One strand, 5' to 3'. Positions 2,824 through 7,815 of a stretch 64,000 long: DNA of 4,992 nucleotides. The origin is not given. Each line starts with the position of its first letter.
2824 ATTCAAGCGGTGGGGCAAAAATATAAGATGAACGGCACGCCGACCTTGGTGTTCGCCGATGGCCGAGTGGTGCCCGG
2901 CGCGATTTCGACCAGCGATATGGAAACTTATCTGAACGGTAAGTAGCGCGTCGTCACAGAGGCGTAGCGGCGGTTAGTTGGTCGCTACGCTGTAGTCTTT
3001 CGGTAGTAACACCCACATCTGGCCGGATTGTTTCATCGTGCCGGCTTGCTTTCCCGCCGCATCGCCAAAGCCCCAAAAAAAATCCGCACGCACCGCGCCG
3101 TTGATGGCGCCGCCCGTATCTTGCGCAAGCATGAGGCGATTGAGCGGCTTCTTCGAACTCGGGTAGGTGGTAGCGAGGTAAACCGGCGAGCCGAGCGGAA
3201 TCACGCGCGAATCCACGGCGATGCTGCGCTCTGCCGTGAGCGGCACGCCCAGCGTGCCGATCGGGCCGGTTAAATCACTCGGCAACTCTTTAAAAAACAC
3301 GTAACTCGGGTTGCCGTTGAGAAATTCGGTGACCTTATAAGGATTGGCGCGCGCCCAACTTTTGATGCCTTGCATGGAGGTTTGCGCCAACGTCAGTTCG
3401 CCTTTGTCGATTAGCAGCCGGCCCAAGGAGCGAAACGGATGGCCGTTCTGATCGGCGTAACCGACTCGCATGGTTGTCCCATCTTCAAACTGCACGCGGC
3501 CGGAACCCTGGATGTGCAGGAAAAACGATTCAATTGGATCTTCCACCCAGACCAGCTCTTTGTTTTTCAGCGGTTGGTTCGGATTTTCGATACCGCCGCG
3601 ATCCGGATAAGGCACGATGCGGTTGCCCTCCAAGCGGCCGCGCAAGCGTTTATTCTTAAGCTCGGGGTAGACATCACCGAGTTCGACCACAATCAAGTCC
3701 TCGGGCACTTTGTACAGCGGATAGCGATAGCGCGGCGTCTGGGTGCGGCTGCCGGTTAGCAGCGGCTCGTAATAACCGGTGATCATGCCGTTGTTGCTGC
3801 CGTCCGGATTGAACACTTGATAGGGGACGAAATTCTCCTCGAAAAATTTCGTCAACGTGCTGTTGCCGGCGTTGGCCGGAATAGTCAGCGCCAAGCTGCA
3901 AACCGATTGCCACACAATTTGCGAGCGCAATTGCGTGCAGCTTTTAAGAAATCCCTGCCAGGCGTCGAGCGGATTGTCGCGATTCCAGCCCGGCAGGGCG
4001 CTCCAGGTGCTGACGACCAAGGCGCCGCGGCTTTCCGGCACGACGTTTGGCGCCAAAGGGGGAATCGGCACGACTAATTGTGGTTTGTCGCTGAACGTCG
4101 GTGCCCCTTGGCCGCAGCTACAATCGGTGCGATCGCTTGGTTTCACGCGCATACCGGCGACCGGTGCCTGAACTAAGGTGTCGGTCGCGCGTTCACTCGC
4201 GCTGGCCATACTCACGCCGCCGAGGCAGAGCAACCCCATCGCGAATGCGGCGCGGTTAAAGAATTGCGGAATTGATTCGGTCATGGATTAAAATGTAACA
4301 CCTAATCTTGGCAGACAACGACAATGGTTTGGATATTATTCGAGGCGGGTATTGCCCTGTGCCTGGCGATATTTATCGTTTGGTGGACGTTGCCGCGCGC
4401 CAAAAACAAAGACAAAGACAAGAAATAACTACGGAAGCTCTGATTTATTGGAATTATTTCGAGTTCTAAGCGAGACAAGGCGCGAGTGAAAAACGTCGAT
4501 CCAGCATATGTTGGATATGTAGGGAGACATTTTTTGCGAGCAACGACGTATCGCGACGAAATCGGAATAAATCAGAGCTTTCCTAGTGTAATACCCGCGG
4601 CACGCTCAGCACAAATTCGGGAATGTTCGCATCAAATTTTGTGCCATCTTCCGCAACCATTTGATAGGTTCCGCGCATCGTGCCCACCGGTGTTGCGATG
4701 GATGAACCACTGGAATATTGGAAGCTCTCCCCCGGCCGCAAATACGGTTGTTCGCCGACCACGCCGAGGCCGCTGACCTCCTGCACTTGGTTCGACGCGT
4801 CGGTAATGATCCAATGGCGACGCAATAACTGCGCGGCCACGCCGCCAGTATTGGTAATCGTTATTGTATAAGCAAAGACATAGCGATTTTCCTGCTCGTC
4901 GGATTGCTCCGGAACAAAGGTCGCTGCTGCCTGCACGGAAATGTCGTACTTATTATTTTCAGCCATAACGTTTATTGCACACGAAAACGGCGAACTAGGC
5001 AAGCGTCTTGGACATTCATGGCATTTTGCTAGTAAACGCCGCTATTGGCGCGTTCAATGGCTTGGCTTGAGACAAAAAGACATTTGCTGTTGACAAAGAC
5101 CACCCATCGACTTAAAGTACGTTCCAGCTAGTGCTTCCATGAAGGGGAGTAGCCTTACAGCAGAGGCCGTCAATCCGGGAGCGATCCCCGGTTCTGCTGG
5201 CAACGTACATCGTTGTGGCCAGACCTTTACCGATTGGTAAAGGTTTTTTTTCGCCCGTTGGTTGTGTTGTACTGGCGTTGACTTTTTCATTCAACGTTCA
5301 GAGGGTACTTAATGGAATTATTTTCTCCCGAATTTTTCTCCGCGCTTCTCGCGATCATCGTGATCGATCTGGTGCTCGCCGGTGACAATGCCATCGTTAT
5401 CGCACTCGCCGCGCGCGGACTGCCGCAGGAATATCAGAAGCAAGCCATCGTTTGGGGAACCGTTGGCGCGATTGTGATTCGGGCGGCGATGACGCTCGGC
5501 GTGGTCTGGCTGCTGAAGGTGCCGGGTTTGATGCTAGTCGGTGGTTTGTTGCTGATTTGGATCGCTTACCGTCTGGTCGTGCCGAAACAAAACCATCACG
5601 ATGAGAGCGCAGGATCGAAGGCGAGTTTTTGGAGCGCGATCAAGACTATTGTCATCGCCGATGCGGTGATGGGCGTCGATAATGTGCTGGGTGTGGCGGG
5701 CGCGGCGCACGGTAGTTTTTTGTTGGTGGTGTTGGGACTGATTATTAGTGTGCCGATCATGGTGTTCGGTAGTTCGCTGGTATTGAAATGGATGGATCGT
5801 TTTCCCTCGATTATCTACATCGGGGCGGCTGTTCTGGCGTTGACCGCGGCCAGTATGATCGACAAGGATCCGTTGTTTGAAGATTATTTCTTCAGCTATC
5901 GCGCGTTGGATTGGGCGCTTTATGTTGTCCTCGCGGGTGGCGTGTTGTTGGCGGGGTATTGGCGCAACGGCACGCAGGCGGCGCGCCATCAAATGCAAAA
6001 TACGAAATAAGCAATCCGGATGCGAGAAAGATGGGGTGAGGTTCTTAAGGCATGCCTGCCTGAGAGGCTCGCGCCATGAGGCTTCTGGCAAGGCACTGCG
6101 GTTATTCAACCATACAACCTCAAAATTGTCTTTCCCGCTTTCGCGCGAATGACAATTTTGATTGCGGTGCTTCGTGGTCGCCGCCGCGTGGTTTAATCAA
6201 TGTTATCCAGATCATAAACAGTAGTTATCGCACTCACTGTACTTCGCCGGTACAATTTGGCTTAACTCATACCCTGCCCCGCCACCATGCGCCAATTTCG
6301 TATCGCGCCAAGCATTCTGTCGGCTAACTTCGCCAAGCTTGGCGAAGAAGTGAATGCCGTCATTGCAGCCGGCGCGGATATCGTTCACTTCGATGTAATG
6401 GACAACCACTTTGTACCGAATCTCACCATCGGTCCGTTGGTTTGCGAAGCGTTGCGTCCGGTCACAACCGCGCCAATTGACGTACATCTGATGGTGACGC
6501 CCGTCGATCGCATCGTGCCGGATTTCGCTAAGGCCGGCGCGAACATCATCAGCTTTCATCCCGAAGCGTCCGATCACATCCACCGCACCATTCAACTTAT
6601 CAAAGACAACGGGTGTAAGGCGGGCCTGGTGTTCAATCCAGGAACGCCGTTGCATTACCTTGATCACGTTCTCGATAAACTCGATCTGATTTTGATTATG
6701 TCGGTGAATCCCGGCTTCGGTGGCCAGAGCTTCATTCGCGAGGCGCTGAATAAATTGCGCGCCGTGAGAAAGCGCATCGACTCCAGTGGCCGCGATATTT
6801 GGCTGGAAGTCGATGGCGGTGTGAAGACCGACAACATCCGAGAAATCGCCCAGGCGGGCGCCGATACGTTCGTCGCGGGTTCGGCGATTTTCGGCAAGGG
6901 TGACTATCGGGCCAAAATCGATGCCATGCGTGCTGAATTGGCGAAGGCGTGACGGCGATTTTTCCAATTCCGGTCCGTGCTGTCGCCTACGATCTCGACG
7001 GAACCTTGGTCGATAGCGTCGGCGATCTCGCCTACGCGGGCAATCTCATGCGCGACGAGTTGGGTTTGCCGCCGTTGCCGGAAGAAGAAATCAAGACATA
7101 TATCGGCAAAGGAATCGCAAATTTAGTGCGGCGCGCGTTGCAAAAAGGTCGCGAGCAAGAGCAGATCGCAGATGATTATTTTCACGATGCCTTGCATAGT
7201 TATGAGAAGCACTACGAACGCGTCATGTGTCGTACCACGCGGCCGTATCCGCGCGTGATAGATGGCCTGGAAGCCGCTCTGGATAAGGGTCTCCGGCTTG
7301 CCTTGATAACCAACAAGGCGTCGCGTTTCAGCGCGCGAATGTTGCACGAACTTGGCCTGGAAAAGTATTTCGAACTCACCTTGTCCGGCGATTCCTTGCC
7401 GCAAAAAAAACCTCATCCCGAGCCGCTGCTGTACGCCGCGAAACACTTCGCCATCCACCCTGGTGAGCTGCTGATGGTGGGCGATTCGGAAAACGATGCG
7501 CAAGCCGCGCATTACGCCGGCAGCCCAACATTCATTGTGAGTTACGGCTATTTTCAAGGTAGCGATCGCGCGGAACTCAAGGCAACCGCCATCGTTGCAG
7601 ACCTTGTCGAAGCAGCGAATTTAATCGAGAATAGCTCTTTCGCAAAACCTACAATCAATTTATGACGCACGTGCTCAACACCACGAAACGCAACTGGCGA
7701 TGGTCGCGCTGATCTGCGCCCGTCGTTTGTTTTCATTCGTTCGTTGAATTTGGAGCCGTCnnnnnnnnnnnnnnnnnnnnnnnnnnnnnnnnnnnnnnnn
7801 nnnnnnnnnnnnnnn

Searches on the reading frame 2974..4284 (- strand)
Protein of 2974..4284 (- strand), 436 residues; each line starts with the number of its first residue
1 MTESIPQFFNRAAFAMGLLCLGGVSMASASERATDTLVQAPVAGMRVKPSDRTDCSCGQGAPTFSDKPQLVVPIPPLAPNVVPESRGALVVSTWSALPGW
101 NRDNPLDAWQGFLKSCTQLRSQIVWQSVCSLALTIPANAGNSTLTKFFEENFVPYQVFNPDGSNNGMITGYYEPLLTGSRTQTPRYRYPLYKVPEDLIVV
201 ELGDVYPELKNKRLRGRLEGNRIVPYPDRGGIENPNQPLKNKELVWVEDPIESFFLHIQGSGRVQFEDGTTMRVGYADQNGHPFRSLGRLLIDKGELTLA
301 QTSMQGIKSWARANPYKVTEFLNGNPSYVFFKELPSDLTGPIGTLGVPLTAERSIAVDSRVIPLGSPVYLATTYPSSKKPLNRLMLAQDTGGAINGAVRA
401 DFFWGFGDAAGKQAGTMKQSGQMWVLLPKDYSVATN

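Call 9: search_protein_families(library=pfam, proteins=[window:2974-4284:-])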
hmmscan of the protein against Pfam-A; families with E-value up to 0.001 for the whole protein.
window:2974-4284:- (436 aa): 2 families
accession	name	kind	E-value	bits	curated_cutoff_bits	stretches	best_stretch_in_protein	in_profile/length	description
PF03562.22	MltA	-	1.5e-64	217.3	24.3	1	168-332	2-163/163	MltA specific insert domain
PF06725.17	3D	-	2.5e-26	92.1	23.8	1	353-426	1-71/72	3D domain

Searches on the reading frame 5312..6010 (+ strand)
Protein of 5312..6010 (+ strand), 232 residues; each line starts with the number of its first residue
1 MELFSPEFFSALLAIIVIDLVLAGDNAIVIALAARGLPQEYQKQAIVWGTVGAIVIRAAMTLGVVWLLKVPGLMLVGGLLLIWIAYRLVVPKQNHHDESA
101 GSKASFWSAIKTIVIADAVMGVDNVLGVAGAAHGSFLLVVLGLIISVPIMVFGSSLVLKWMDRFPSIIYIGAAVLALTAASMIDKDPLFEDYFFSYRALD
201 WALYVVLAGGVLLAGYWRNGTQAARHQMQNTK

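Call 9: search_protein_families(library=pfam, proteins=[window:5312-6010:+])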
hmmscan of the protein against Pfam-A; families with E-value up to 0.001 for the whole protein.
window:5312-6010:+ (232 aa): 2 families
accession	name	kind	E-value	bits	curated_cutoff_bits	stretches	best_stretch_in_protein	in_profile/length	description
PF03741.22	TerC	-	2.4e-49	167.9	27.8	1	14-183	2-175/178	Integral membrane protein TerC family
PF01914.23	MarC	-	0.00043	20.2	23.9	1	23-101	18-100/203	MarC family integral membrane protein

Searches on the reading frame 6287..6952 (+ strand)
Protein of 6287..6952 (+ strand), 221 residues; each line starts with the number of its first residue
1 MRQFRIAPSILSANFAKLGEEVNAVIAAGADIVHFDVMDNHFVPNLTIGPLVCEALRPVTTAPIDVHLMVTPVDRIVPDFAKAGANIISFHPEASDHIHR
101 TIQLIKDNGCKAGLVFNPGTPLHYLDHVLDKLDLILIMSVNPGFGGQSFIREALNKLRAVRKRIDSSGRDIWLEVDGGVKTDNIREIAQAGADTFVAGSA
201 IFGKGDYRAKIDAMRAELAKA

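Call 9: search_protein_families(library=pfam, proteins=[window:6287-6952:+])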
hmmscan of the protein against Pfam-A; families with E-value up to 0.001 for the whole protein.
window:6287-6952:+ (221 aa): 2 families
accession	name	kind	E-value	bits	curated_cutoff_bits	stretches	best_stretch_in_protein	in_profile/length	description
PF00834.25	Ribul_P_3_epim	-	3.1e-93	311.1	21.1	1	6-202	2-198/198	Ribulose-phosphate 3 epimerase family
PF01729.25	QRPTase_C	-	8.4e-07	29.3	23.1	0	155-201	112-158/169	Quinolinate phosphoribosyl transferase, C-terminal domain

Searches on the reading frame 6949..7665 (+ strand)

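Call 9: search_protein_families(library=pfam, proteins=[window:6949-7665:+])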
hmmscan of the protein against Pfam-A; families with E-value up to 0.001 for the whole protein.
window:6949-7665:+ (238 aa): 4 families
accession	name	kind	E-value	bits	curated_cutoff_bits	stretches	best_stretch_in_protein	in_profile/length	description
PF13419.12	HAD_2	-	2.3e-35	122.8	23.8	1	13-196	2-177/178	Haloacid dehalogenase-like hydrolase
PF00702.32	Hydrolase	-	1.4e-30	107.6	26.4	1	9-191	1-191/191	haloacid dehalogenase-like hydrolase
PF13242.12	Hydrolase_like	-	1.1e-11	44.9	22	1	154-222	4-75/75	HAD-hyrolase-like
PF12710.13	HAD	-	6.5e-10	40.2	27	1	12-187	1-188/189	haloacid dehalogenase-like hydrolase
